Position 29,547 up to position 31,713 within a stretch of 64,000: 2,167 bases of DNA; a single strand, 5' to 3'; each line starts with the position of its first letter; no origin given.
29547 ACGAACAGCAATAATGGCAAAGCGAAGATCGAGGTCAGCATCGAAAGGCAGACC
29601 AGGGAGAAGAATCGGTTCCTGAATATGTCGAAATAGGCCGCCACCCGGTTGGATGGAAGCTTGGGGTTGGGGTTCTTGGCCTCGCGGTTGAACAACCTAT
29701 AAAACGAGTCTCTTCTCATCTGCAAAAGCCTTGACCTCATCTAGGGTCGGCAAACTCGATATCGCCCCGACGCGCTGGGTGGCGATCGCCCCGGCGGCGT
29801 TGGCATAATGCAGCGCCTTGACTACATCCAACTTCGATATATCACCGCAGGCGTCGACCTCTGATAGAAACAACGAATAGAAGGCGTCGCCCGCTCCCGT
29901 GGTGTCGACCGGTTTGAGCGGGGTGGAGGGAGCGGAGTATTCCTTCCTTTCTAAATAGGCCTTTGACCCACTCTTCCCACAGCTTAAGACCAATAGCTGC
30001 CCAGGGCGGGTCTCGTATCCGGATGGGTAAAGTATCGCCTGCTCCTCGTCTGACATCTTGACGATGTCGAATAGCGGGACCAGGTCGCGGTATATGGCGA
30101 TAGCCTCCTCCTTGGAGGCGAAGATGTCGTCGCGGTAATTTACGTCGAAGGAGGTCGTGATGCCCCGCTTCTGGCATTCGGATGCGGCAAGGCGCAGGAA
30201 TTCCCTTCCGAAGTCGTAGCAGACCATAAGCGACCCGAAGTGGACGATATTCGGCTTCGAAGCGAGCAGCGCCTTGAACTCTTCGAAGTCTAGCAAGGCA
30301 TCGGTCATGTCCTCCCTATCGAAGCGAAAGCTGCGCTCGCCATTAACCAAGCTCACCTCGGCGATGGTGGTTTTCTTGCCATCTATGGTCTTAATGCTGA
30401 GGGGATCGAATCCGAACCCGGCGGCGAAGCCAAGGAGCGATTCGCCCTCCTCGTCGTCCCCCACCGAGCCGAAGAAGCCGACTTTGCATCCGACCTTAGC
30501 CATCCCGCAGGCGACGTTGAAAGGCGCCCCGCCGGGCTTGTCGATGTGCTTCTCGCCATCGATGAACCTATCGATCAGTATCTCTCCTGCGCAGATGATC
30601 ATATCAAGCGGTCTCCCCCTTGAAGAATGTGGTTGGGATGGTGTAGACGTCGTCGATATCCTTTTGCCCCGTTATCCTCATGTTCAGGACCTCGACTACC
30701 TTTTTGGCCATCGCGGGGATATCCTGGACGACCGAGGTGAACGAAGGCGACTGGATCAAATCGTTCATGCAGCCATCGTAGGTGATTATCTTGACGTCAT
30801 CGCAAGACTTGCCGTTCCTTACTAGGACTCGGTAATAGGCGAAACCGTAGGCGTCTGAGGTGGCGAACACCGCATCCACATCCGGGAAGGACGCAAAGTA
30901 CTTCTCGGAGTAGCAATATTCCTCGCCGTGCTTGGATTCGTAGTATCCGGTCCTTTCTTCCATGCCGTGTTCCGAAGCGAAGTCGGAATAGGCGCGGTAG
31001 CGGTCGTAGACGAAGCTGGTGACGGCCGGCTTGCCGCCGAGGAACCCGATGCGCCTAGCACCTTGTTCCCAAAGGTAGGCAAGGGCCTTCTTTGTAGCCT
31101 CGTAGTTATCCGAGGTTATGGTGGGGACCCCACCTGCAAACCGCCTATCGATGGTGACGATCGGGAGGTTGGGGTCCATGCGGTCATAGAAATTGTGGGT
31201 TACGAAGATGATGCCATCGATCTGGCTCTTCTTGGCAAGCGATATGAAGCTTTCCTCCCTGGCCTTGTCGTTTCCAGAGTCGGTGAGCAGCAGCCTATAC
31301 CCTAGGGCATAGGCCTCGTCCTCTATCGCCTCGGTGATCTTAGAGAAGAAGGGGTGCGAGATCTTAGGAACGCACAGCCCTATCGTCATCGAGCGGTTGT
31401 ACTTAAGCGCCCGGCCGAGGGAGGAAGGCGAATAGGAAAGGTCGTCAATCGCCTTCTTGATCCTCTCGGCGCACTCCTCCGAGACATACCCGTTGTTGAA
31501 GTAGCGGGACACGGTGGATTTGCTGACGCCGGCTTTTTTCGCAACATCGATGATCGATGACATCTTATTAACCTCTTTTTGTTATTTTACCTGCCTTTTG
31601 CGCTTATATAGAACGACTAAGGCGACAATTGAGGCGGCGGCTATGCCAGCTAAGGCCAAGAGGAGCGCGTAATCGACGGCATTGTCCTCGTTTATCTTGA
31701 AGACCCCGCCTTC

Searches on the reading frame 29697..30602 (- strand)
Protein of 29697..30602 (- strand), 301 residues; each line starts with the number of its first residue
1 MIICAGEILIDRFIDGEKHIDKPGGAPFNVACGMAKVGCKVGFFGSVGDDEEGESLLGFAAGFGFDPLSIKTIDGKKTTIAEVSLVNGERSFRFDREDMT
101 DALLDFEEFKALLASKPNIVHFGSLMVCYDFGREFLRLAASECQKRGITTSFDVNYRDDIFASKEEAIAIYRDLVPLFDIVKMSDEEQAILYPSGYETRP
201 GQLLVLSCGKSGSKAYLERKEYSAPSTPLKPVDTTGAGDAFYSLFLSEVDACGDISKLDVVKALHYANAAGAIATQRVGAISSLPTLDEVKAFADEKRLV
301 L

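Call 85: search_protein_families(library=pfam, proteins=[window:29697-30602:-], max_evalue=0.0001)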
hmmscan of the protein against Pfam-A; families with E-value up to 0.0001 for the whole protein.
window:29697-30602:- (301 aa): 1 family
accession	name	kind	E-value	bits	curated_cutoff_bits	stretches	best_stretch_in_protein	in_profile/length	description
PF00294.29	PfkB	-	6.4e-37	127.9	25.8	1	22-286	34-301/302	pfkB family carbohydrate kinase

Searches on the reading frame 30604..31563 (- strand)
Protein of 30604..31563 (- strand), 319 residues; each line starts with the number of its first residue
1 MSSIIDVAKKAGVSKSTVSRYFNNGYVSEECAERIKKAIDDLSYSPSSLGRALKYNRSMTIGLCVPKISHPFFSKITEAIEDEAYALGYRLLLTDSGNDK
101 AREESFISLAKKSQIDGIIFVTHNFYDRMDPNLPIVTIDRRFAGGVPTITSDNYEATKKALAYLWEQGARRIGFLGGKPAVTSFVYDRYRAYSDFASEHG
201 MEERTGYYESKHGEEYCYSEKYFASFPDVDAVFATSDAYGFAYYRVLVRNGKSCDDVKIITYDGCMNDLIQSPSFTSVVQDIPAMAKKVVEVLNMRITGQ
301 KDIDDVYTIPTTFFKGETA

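Call 85: search_protein_families(library=pfam, proteins=[window:30604-31563:-], max_evalue=0.0001)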
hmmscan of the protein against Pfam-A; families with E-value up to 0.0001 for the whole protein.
window:30604-31563:- (319 aa): 4 families
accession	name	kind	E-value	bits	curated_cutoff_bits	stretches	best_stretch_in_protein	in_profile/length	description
PF00532.27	Peripla_BP_1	-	5.7e-18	65.8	22.2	1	59-260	2-221/281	Periplasmic binding proteins and sugar binding domain of LacI family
PF13377.12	Peripla_BP_3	-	2.3e-16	60.8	26.5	1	162-317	2-165/167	Periplasmic binding protein-like domain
PF00356.27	LacI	-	4.4e-15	55.7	27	1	4-47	2-46/46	Bacterial regulatory proteins, lacI family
PF13407.12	Peripla_BP_4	-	3.7e-13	50.1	35.1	1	61-301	1-258/258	Periplasmic binding protein domain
